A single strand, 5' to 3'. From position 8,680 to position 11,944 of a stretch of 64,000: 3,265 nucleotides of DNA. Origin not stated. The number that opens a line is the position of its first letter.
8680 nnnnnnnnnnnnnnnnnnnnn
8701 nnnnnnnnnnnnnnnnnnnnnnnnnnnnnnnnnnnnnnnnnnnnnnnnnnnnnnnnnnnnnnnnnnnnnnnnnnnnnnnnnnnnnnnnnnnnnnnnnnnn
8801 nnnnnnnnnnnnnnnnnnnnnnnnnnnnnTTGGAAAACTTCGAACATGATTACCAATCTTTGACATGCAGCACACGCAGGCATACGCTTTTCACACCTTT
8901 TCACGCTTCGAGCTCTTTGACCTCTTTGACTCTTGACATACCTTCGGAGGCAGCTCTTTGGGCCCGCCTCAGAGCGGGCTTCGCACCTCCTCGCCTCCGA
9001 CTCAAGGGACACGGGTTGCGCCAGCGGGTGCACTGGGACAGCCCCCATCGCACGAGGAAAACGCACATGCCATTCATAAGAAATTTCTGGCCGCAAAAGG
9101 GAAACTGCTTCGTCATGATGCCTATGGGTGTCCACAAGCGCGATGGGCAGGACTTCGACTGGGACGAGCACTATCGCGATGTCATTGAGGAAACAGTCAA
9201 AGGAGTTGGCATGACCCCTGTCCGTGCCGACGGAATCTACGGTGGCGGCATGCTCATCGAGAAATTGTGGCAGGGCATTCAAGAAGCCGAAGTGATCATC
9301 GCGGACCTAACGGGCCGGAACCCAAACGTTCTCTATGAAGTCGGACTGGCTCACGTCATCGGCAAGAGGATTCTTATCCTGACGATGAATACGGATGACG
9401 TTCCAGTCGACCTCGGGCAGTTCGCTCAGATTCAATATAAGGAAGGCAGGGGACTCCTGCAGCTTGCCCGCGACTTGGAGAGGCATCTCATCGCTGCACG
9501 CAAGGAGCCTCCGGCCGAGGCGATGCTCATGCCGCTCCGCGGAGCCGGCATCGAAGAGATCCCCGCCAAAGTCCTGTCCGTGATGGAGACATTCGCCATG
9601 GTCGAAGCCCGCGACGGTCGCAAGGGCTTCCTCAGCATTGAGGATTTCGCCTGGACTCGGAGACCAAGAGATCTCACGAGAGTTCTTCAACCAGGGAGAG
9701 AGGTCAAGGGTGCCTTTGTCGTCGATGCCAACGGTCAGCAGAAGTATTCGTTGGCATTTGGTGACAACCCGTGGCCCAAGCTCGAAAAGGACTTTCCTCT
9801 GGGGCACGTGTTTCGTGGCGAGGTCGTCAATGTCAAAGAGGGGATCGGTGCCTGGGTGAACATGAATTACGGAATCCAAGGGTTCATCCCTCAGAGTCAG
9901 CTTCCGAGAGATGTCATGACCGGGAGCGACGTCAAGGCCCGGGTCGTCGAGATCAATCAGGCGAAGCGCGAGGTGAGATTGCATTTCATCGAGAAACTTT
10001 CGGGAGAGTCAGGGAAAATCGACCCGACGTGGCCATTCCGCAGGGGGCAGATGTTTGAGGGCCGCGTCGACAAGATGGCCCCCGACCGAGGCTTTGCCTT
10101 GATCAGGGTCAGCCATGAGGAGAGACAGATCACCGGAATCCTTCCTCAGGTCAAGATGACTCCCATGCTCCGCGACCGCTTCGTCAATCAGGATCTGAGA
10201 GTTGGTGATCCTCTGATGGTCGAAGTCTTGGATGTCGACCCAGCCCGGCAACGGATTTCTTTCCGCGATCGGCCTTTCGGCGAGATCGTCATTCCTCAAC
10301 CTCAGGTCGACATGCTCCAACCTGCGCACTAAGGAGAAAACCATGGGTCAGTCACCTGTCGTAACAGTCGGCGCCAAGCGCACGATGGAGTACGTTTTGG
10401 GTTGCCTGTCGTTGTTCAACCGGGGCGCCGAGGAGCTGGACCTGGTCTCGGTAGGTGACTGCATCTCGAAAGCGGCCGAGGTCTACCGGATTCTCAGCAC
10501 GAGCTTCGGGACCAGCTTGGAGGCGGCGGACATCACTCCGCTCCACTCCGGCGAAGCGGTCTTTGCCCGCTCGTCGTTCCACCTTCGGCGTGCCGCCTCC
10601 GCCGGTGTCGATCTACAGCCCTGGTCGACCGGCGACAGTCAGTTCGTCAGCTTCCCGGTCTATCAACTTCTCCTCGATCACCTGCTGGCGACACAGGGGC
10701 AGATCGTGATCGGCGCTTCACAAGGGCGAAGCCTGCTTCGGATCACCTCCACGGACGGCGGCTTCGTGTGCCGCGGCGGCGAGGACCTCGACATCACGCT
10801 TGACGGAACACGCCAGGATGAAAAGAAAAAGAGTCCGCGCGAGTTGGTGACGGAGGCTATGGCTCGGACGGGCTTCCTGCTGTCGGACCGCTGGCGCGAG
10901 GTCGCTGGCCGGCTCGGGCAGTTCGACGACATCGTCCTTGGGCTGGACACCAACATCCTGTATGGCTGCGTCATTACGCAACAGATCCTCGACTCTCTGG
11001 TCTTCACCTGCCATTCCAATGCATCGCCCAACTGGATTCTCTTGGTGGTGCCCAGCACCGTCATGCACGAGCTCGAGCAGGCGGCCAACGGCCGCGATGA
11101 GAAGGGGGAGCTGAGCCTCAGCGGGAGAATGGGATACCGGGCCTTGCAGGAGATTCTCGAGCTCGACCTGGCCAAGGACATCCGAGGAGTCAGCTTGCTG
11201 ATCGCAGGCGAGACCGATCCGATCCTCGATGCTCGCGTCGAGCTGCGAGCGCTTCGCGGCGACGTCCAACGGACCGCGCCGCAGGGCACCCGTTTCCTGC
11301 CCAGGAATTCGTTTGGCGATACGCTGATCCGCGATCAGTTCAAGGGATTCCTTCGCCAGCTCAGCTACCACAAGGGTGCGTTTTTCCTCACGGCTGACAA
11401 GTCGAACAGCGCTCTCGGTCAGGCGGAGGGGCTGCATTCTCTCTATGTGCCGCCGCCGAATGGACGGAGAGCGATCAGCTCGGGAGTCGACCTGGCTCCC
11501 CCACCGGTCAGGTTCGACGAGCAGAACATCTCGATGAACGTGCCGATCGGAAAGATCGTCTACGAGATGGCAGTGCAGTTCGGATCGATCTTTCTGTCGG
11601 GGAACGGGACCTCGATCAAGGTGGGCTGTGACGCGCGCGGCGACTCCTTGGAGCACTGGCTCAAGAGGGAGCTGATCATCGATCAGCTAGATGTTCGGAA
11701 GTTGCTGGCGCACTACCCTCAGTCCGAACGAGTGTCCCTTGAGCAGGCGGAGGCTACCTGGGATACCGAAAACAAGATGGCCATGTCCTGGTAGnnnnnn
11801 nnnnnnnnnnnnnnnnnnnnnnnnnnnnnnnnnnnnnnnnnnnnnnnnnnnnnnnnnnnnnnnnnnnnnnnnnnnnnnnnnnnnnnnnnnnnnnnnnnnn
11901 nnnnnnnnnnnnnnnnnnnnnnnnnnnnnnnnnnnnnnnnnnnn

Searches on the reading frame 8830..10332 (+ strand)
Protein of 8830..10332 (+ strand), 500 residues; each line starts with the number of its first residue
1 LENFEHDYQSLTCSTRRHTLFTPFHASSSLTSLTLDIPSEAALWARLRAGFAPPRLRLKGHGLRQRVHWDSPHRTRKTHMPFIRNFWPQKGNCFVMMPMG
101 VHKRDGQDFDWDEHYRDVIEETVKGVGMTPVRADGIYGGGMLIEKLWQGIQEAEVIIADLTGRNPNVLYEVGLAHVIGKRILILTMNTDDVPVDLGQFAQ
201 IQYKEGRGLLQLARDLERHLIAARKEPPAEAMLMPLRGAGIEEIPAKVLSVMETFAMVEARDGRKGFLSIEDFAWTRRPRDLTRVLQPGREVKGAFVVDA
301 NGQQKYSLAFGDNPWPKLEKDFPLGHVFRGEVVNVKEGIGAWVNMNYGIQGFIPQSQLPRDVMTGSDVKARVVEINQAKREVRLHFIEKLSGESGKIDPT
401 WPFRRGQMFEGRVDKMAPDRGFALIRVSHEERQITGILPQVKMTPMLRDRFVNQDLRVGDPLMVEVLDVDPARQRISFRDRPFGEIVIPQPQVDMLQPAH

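Call 78: search_protein_families(library=pfam, proteins=[window:8830-10332:+], max_evalue=0.001)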
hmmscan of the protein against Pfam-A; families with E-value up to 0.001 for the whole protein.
window:8830-10332:+ (500 aa): 2 families
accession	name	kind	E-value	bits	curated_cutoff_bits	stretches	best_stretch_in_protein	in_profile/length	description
PF00575.29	S1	-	1.5e-16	61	22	1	323-384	3-71/74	S1 RNA binding domain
PF18614.7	RNase_II_C_S1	-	0.0002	21.6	26.6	0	454-479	32-57/59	RNase II-type exonuclease C-terminal S1 domain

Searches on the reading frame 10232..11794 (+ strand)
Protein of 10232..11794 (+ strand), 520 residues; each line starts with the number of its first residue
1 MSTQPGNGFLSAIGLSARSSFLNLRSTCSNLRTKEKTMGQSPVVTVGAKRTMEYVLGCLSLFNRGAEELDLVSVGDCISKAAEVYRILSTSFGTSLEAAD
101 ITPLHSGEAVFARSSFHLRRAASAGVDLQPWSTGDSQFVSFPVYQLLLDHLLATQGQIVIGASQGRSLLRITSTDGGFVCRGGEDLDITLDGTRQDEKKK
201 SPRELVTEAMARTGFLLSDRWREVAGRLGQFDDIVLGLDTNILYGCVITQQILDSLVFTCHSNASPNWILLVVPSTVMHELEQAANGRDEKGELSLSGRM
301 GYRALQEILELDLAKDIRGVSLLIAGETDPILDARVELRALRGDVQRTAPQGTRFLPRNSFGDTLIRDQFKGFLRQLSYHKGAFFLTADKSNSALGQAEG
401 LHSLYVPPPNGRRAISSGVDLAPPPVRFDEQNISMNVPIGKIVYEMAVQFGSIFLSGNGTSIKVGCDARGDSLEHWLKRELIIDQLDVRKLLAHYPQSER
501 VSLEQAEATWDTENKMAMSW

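Call 78: search_protein_families(library=pfam, proteins=[window:10232-11794:+], max_evalue=0.001)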
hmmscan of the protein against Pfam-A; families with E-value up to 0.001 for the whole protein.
window:10232-11794:+ (520 aa): 1 family
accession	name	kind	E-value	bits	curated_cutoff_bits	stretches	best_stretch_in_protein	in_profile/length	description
PF01918.27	Alba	-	1.1e-05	25.5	25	1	43-93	2-53/66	Alba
